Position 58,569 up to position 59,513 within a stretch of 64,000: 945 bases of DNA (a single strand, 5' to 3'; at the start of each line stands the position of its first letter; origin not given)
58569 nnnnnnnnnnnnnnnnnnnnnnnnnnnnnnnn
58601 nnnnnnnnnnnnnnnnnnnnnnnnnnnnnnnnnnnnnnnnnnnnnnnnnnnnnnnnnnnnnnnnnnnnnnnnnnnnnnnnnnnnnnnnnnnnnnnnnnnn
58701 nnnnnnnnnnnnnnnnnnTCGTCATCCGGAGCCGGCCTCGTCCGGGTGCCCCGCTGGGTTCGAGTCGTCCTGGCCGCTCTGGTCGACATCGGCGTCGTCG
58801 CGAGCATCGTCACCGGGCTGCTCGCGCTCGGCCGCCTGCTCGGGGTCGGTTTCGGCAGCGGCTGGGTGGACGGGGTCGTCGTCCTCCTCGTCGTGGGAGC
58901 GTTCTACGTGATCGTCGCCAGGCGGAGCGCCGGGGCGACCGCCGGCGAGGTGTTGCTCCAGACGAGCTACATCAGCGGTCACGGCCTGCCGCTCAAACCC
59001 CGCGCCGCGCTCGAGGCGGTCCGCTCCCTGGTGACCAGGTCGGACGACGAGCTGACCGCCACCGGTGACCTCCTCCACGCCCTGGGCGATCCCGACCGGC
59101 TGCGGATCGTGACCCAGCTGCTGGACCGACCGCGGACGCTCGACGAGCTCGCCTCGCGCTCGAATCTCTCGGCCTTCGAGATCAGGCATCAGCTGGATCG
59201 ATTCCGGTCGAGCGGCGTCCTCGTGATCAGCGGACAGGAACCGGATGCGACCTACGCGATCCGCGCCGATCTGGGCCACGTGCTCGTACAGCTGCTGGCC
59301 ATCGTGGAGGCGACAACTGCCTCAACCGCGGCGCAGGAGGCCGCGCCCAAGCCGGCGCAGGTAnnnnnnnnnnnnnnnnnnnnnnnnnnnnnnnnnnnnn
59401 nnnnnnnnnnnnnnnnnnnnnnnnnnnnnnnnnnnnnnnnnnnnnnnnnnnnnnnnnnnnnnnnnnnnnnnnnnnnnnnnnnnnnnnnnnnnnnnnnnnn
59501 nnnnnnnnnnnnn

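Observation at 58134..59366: DedA membrane domain fused to a C-terminal ArsR/SmtB winged-HTH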

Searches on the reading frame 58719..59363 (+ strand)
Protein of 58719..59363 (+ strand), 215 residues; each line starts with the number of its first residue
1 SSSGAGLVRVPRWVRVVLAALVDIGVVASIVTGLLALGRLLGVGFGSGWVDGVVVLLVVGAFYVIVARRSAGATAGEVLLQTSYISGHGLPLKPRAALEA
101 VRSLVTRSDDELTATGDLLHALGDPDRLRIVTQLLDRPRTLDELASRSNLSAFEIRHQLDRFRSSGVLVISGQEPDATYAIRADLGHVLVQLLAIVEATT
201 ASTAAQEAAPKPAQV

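Call 30: search_protein_representatives(alignment_id=A2)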
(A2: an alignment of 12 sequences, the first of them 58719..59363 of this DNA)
Query: 12 sequences, 216 profile positions. Proteins with E-value up to 0.001 (for the whole library): 4619; up to 1e-10: 44; up to 1e-30: 16. The best 150 are listed.
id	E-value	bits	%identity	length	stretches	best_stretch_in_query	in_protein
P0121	5.4e-99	346.4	-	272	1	1-211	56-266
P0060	1.3e-92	325.6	-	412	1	1-206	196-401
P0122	9.4e-85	299.8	-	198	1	10-199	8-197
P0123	9.7e-59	214.8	-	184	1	14-194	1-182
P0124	4.7e-53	196.2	-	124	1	1-109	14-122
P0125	2.1e-45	171.3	-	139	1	79-211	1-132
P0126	2.3e-45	171.1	-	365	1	1-96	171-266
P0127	2.6e-44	167.7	-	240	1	1-92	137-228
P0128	4.4e-42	160.4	-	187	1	50-207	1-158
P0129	4.9e-37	143.9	-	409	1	4-207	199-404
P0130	1.6e-36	142.2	-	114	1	55-157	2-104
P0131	1.8e-34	135.5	-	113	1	104-213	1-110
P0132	9.1e-33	129.9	-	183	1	56-204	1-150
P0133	9.5e-32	126.6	-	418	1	7-209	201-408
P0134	2.4e-31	125.3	-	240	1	6-199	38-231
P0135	5.3e-31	124.2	-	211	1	11-208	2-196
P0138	2.6e-23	99.0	-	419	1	6-204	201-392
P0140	2.7e-20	89.2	-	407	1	6-196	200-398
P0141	1.4e-19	86.8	-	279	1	7-193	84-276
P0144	9.8e-19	84.1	-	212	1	11-203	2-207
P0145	1.4e-18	83.5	-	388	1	9-186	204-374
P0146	5.1e-18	81.7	-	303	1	8-95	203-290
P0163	9.0e-11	58.0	-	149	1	114-207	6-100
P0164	1.1e-10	57.8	-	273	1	12-84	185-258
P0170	3.9e-10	55.9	-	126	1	108-213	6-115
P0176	1.7e-09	53.9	-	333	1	112-204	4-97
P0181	3.3e-09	52.9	-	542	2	108-190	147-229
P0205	1.6e-08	50.7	-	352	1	112-196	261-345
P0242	5.9e-08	48.8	-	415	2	116-190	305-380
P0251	7.2e-08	48.5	-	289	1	12-84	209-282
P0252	7.8e-08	48.4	-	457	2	116-176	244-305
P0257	8.5e-08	48.3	-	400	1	93-189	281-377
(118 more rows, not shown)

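Call 33: list_cluster_members(proteins=[P0129, P0133, P0138, P0140, P0145, P0135, P0144, P0134, P0251, P0164])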
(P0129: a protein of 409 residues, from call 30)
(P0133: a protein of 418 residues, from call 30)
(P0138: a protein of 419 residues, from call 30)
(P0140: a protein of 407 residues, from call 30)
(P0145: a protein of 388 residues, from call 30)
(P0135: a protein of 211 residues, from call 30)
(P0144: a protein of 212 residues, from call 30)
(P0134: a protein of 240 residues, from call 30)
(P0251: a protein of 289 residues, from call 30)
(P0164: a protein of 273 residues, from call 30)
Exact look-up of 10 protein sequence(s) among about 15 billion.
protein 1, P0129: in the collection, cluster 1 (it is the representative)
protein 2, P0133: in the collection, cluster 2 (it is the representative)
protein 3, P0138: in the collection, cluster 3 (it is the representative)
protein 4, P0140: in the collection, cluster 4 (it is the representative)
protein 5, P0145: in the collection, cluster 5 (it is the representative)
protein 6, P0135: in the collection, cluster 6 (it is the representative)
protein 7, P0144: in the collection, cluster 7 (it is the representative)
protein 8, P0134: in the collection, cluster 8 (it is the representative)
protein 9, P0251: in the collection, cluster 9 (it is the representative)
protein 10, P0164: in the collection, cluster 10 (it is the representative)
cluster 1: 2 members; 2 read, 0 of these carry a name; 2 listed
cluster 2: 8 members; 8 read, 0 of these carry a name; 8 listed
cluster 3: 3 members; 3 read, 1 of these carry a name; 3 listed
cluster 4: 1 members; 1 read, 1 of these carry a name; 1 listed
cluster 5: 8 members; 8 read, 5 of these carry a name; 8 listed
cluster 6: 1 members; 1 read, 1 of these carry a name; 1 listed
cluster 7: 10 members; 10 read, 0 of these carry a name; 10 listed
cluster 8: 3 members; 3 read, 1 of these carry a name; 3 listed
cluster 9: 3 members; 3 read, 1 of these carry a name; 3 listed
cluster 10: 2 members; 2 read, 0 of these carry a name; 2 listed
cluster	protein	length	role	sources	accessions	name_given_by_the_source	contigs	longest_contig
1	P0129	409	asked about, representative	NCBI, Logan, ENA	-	-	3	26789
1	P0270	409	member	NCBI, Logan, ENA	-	-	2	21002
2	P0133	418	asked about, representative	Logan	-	-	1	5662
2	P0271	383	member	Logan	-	-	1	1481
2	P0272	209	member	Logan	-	-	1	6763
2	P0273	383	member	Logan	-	-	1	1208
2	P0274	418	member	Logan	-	-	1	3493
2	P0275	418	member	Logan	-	-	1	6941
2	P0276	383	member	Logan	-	-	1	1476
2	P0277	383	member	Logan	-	-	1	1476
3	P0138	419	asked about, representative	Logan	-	-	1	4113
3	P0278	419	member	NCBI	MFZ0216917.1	MAG: DedA family protein [Candidatus Dormiibacterota bacterium]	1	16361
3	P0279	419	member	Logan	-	-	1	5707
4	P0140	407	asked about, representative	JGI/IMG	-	membrane-associated protein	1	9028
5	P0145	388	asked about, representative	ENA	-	-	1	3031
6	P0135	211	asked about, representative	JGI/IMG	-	DNA-binding transcriptional ArsR family regulator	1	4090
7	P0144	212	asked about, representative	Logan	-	-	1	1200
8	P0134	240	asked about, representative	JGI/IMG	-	-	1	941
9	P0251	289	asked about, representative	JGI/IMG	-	-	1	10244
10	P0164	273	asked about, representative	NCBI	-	-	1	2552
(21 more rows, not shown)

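Call 55: search_protein_families(library=pfam, proteins=[P0129, P0133, P0138, P0140, P0145, P0251, P0164, P0135, P0163, P0170], max_evalue=0.01)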
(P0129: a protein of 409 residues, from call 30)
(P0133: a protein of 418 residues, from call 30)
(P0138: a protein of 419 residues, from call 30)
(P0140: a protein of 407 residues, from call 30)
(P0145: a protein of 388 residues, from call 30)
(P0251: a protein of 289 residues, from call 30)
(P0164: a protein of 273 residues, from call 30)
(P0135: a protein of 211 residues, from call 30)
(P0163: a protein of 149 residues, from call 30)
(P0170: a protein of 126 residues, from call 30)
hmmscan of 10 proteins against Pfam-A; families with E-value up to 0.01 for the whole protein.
P0129 (409 aa): 7 families
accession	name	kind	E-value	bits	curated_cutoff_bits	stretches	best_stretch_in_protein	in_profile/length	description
PF09335.16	VTT_dom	-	2.1e-17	64.1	33.9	1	33-157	2-122/123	VTT domain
PF01022.26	HTH_5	-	1.6e-08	34.7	22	1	321-365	2-46/47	Bacterial regulatory protein, arsR family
PF12840.13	HTH_20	-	1.4e-06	28.6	27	1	319-365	2-49/51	Helix-turn-helix domain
PF12802.13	MarR_2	-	0.0016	19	27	1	324-372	8-58/61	MarR family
PF25213.1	HVO_A0261_N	-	0.0021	18.3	35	1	321-369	11-59/86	HVO_A0261 N-terminal domain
PF09339.16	HTH_IclR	-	0.0021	18.2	22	1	324-366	6-50/52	IclR helix-turn-helix domain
PF17782.7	DprA_WH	-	0.0055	17.2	22.9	0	320-367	11-58/61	DprA winged helix domain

P0133 (418 aa): 2 families
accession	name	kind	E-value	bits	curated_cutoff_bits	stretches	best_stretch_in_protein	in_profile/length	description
PF09335.16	VTT_dom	-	4.2e-16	60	33.9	1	31-156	1-122/123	VTT domain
PF12840.13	HTH_20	-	3.6e-06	27.3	27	1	319-367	1-49/51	Helix-turn-helix domain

P0138 (419 aa): 3 families
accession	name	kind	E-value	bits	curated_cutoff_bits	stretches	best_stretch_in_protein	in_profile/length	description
PF09335.16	VTT_dom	-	3.4e-12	47.3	33.9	1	33-157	2-122/123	VTT domain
PF12802.13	MarR_2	-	0.00048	20.7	27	1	315-361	10-58/61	MarR family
PF01022.26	HTH_5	-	0.0079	16.5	22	0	309-353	1-45/47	Bacterial regulatory protein, arsR family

P0140 (407 aa): 1 family
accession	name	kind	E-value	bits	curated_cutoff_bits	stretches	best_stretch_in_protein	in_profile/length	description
PF09335.16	VTT_dom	-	9e-12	46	33.9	1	33-156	3-122/123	VTT domain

P0145 (388 aa): 2 families
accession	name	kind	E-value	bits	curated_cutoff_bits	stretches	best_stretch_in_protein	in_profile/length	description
PF09335.16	VTT_dom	-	1.3e-12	48.7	33.9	1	33-156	2-121/123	VTT domain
PF01022.26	HTH_5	-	0.00034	20.9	22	1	311-356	1-46/47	Bacterial regulatory protein, arsR family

P0251 (289 aa): 1 family
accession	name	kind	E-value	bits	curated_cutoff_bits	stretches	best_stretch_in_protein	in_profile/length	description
PF09335.16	VTT_dom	-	1.2e-14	55.2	33.9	1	32-156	1-121/123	VTT domain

P0164 (273 aa): 1 family
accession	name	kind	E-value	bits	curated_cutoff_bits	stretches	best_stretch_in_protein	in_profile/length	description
PF09335.16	VTT_dom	-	8.5e-09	36.4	33.9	1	20-135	5-122/123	VTT domain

P0135 (211 aa): 3 families
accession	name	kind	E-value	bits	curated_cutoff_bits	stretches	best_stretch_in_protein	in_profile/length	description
PF12840.13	HTH_20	-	8e-07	29.4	27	1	114-155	6-48/51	Helix-turn-helix domain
PF01022.26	HTH_5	-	1.2e-06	28.7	22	1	114-155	4-45/47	Bacterial regulatory protein, arsR family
PF12802.13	MarR_2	-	0.00034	21.2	27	1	114-165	7-60/61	MarR family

P0163 (149 aa): 17 families
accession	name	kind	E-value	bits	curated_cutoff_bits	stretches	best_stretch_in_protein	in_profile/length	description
PF01022.26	HTH_5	-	3.2e-16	59.4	22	1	16-61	1-46/47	Bacterial regulatory protein, arsR family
PF12840.13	HTH_20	-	7.3e-12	45.5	27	1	14-62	1-50/51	Helix-turn-helix domain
PF12802.13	MarR_2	-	4.9e-07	30.2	27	1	17-65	5-55/61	MarR family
PF13412.12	HTH_24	-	6.6e-07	29.2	21.9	1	16-60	2-47/48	Winged helix-turn-helix DNA-binding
PF25213.1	HVO_A0261_N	-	3.7e-06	27.2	35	1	17-68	11-62/86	HVO_A0261 N-terminal domain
PF13545.12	HTH_Crp_2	-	7.2e-06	26.3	27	1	26-70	18-61/70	Crp-like helix-turn-helix domain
PF01047.28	MarR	-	7.9e-06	26.1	24.6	1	21-64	7-51/59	MarR family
PF24033.1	DUF7342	-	3.7e-05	24.2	31.6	1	19-69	6-56/150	Family of unknown function (DUF7342)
PF01325.25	Fe_dep_repress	-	7.6e-05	23.3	26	1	31-61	23-53/60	Iron dependent repressor, N-terminal DNA binding domain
PF17782.7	DprA_WH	-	0.00013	22.4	22.9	1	15-62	10-57/61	DprA winged helix domain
PF01978.25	TrmB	-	0.00015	21.9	25.6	1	25-70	16-62/68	Sugar-specific transcriptional regulator TrmB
PF09339.16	HTH_IclR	-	0.00017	21.7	22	1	20-62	6-50/52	IclR helix-turn-helix domain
PF25212.1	HVO_A0114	-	0.00049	20.3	27.6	1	11-66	16-72/84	HVO_A0114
PF13730.12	HTH_36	-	0.0031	17.7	25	1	32-60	27-55/55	Helix-turn-helix domain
PF00392.27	GntR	-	0.0031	17.6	27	1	33-65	27-59/64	Bacterial regulatory proteins, gntR family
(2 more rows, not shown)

P0170 (126 aa): 16 families
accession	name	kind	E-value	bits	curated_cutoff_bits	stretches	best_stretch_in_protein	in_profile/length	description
PF01022.26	HTH_5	-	3e-15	56.3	22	1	22-66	1-45/47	Bacterial regulatory protein, arsR family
PF12840.13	HTH_20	-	1.5e-13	50.9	27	1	20-69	1-51/51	Helix-turn-helix domain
PF12802.13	MarR_2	-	1.4e-08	35.2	27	1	25-72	7-56/61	MarR family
PF13412.12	HTH_24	-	2.7e-06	27.3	21.9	1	28-66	8-47/48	Winged helix-turn-helix DNA-binding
PF25213.1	HVO_A0261_N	-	3.7e-05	24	35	1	23-71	11-57/86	HVO_A0261 N-terminal domain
PF09339.16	HTH_IclR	-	3.9e-05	23.8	22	1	26-67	6-49/52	IclR helix-turn-helix domain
PF01978.25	TrmB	-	0.00082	19.6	25.6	1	32-72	18-58/68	Sugar-specific transcriptional regulator TrmB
PF24034.1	DUF7343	-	0.0018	18.5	27.6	1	41-79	23-61/62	Domain of unknown function (DUF7343)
PF13545.12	HTH_Crp_2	-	0.0028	18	27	1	36-82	22-65/70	Crp-like helix-turn-helix domain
PF01047.28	MarR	-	0.0038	17.5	24.6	1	35-71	16-52/59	MarR family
PF24266.1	HTH_HVO_0163_N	-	0.0041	17.6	31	1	25-72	4-52/70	HVO_0163, N-terminal HTH domain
PF21476.4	PF0610-like_N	-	0.0042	17.7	33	1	25-60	3-38/50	PF0610-like, N-terminal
PF24033.1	DUF7342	-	0.0054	17.2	31.6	1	24-74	5-55/150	Family of unknown function (DUF7342)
PF25212.1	HVO_A0114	-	0.0059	16.8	27.6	1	15-75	15-75/84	HVO_A0114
PF07848.18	PaaX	-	0.0071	17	24.8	1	40-79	27-66/70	PaaX-like protein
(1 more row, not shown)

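Call 62: predict_structure(alignment_id=A2)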
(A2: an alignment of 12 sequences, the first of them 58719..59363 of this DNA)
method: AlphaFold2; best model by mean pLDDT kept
length: 215 residues; sequences in the alignment: 12
mean_pLDDT: 63.9   pTM: 0.42
mean pLDDT of the five models: 63.9, 61.2, 57.1, 56.9, 55.7
residues with pLDDT >= 90: 24; 70-90: 45; 50-70: 92; < 50: 54
segments of 3 or more residues with pLDDT < 50: 1-8, 45-47, 66-93, 201-215
pLDDT, mean of each block of 10 residues (from residue 1): 43 59 62 62 53 61 51 39 37 54 61 66 77 89 90 91 85 89 76 62 46 44
secondary structure, 60 per line:
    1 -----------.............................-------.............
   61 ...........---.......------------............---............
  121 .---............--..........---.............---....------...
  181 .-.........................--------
elements in order: H12-40 H48-71 H75-81 H94-105 H109-121 H125-136 H141-148 H152-164 E168-171 E178-181 H183-207

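Call 65: find_encoding_contigs(protein=P0135, flank=4000, max_places=2)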
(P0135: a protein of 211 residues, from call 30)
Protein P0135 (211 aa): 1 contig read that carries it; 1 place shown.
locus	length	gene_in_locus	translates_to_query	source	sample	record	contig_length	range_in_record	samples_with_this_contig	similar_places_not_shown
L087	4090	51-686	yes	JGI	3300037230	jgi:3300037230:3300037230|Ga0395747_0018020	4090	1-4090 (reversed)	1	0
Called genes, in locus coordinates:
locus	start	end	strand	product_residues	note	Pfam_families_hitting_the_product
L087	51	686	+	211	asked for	PF01022:HTH_5 (weak), PF12840:HTH_20 (weak)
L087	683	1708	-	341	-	PF01210:NAD_Gly3P_dh_N, PF02558:ApbA (weak), PF07479:NAD_Gly3P_dh_C, PF20618:GPD_NAD_C_bact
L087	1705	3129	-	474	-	PF00005:ABC_tran (faint), PF03193:RsgA_GTPase (faint), PF01926:MMR_HSR1, PF02421:FeoB_N, PF01926:MMR_HSR1, PF02421:FeoB_N, PF00009:GTP_EFTU, PF14714:KH_dom-like, +4 more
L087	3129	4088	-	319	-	?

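Call 66: find_encoding_contigs(protein=P0251, flank=5000, max_places=2)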
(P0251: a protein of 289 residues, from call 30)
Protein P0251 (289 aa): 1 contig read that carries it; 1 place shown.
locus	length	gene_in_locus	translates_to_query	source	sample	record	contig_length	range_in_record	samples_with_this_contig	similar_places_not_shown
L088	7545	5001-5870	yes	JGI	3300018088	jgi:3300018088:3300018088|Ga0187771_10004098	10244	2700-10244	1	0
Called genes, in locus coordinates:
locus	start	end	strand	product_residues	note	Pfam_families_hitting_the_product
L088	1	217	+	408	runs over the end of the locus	-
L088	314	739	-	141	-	PF14489:QueF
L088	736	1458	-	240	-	PF02592:Vut_1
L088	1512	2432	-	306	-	PF02424:ApbE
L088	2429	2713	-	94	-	PF13459:Fer4_15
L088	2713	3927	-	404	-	PF01512:Complex1_51K, PF10531:SLBB, PF10589:NADH_4Fe-4S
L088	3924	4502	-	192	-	PF01794:Ferric_reduct (weak)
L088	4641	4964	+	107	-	-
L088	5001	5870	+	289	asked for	PF09335:VTT_dom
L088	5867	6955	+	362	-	PF13360:PQQ_2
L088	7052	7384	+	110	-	PF03992:ABM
